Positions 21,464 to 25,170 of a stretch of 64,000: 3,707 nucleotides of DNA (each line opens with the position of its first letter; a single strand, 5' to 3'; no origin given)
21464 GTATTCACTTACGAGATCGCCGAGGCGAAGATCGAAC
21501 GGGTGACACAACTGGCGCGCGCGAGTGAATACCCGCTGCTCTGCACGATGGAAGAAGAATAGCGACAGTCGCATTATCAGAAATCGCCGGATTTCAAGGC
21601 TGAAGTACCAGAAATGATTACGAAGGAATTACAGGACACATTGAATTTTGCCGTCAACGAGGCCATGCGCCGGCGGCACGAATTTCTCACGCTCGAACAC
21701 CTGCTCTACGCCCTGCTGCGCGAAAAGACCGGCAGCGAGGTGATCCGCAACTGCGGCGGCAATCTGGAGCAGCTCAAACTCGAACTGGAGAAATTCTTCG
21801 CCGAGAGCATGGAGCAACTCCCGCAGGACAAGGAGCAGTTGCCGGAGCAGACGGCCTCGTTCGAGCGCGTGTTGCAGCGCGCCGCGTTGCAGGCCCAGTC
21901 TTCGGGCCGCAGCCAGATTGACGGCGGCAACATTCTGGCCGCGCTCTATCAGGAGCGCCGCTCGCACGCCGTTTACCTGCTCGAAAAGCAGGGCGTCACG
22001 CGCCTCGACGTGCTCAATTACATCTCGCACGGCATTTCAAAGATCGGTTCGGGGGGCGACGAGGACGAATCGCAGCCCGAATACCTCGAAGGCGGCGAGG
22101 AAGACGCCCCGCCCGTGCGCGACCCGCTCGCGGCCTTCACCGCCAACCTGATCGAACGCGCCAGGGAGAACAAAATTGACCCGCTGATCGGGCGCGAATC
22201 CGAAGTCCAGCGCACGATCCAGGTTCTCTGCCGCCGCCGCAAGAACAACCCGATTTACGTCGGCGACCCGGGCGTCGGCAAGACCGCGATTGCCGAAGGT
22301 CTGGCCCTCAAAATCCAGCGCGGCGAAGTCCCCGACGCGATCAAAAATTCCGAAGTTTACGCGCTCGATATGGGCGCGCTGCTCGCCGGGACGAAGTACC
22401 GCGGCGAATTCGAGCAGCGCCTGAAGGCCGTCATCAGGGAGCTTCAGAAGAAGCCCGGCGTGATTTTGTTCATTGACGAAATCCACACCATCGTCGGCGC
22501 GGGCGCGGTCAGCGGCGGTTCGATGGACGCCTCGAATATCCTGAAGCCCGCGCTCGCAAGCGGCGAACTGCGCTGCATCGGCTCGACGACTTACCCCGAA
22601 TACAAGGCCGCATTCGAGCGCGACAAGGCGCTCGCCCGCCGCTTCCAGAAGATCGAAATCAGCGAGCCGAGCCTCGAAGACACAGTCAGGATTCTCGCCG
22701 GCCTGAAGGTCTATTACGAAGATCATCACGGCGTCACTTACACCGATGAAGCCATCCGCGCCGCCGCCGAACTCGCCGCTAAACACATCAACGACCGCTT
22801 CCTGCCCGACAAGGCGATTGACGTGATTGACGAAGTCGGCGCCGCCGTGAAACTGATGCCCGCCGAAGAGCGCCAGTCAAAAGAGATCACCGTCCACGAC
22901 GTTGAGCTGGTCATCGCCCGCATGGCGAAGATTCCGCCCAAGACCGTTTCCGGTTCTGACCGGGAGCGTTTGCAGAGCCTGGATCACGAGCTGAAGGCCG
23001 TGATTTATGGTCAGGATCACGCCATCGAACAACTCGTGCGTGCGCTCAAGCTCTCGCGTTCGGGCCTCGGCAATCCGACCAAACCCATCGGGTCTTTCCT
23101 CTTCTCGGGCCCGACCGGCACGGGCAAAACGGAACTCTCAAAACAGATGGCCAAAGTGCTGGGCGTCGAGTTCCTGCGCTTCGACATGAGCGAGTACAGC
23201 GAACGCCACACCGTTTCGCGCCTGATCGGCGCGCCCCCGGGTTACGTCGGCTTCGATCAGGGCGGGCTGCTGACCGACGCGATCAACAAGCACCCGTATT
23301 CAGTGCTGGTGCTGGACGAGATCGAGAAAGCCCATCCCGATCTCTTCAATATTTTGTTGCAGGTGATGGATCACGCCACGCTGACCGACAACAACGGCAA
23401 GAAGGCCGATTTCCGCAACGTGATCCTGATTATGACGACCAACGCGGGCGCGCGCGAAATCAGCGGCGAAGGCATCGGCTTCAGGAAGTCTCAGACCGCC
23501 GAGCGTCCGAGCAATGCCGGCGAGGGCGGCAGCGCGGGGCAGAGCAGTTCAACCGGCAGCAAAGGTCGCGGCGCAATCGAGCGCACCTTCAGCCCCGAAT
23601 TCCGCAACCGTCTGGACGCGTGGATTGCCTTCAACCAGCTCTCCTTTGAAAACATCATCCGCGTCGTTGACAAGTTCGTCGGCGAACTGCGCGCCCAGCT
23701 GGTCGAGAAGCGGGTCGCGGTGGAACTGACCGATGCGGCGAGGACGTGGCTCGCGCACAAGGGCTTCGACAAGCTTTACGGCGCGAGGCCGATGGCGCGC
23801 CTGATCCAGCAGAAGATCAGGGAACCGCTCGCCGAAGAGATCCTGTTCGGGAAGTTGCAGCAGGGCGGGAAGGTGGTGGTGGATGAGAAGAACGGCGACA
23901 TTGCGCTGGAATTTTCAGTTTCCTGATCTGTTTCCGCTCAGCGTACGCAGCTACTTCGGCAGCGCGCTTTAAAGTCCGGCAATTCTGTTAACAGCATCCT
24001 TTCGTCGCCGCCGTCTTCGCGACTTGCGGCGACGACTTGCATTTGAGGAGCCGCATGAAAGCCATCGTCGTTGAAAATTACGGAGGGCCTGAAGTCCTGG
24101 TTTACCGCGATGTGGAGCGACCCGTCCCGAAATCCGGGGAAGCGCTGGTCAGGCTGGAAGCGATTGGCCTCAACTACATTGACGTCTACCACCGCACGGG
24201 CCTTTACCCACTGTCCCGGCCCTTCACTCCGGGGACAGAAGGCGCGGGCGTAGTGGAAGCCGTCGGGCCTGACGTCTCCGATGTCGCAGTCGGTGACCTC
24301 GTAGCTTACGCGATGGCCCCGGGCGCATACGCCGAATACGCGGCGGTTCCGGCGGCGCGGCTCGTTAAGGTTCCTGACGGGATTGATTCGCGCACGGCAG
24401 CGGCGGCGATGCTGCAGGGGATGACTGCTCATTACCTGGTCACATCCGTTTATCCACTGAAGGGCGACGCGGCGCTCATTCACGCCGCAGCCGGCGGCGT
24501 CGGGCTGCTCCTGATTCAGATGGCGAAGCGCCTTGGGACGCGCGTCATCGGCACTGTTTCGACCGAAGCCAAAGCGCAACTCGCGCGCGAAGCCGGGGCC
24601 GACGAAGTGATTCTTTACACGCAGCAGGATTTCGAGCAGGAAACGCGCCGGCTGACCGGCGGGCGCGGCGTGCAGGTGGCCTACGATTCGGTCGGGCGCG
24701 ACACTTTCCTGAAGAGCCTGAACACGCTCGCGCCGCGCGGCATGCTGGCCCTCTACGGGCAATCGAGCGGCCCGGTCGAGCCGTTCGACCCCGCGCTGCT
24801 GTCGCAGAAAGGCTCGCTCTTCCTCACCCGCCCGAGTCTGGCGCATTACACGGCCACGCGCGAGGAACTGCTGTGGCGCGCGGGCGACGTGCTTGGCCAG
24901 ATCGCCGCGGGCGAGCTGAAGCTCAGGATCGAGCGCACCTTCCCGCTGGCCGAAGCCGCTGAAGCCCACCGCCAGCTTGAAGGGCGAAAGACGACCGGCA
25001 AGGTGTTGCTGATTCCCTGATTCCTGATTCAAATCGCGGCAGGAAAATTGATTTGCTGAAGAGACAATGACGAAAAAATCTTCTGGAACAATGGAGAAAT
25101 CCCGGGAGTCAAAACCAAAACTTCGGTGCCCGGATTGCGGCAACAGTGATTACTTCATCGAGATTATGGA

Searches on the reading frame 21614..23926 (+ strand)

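Call 57: search_protein_families(library=pfam, proteins=[window:21614-23926:+], max_evalue=0.001)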
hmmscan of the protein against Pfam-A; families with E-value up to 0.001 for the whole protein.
window:21614-23926:+ (770 aa): 23 families
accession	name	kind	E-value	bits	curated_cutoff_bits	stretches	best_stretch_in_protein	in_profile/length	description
PF07724.20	AAA_2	-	2.5e-59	200.5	27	1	490-669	1-165/166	AAA domain (Cdc48 subfamily)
PF00004.35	AAA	-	5.3e-27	95.3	21.2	2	216-346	4-125/131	ATPase family associated with various cellular activities (AAA)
PF17871.7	AAA_lid_9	-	6.3e-27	94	22.8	1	353-455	1-99/104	AAA lid domain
PF10431.15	ClpB_D2-small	-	1.1e-25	89.9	21.9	1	676-756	1-81/81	C-terminal, D2-small domain, of ClpB protein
PF07728.20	AAA_5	-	2.3e-18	67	22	1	495-612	2-124/139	AAA domain (dynein-related subfamily)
PF02861.25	Clp_N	-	2.3e-14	53.7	20.7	1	13-61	1-51/53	Clp amino terminal domain, pathogenicity island component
PF13401.12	AAA_22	-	2.7e-10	41.1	27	1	494-587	7-110/130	AAA domain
PF13191.12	AAA_16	-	1.8e-09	38.8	32.6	0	190-237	1-51/167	AAA ATPase domain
PF00158.32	Sigma54_activat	-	2.7e-08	34.1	20.2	1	494-615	24-147/168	Sigma-54 interaction domain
PF05496.18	RuvB_N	-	3.4e-06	27.3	27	0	487-520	28-61/159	Holliday junction DNA helicase RuvB P-loop domain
PF13238.12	AAA_18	-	0.00011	23.1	29.4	0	216-289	4-79/128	AAA domain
PF12775.13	AAA_7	-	0.00011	22.3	25.8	0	494-537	35-81/181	P-loop containing dynein motor region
PF06068.19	TIP49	-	0.00013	21.7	23.8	0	216-254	56-94/347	TIP49 P-loop domain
PF05621.17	TniB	-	0.00017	21.5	22.4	0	238-350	76-185/189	Bacterial TniB protein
PF07726.17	AAA_3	-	0.00023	21.5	27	0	496-610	3-110/131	ATPase family associated with various cellular activities (AAA)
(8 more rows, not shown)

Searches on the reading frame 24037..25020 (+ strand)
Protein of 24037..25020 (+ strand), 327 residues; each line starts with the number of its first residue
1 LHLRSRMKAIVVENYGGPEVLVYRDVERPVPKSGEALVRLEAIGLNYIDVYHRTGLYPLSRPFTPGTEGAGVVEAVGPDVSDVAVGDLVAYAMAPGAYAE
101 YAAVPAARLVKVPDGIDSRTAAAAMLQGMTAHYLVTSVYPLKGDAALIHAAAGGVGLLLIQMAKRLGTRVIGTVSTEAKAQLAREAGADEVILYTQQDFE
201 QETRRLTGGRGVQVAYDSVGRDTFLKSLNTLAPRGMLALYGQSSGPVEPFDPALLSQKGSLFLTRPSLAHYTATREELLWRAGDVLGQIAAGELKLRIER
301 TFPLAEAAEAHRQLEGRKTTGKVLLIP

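Call 57: search_protein_families(library=pfam, proteins=[window:24037-25020:+], max_evalue=0.001)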
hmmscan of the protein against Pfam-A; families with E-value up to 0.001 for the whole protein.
window:24037-25020:+ (327 aa): 3 families
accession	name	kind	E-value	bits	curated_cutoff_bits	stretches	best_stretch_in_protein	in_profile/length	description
PF00107.32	ADH_zinc_N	-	7.3e-26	91.1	31.8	1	154-257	1-104/129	Zinc-binding dehydrogenase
PF13602.12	ADH_zinc_N_2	-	1.3e-23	84.8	27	1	187-325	2-134/134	Zinc-binding dehydrogenase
PF08240.17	ADH_N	-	3.4e-18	66.3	23.5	1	33-114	2-104/104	Alcohol dehydrogenase GroES-like domain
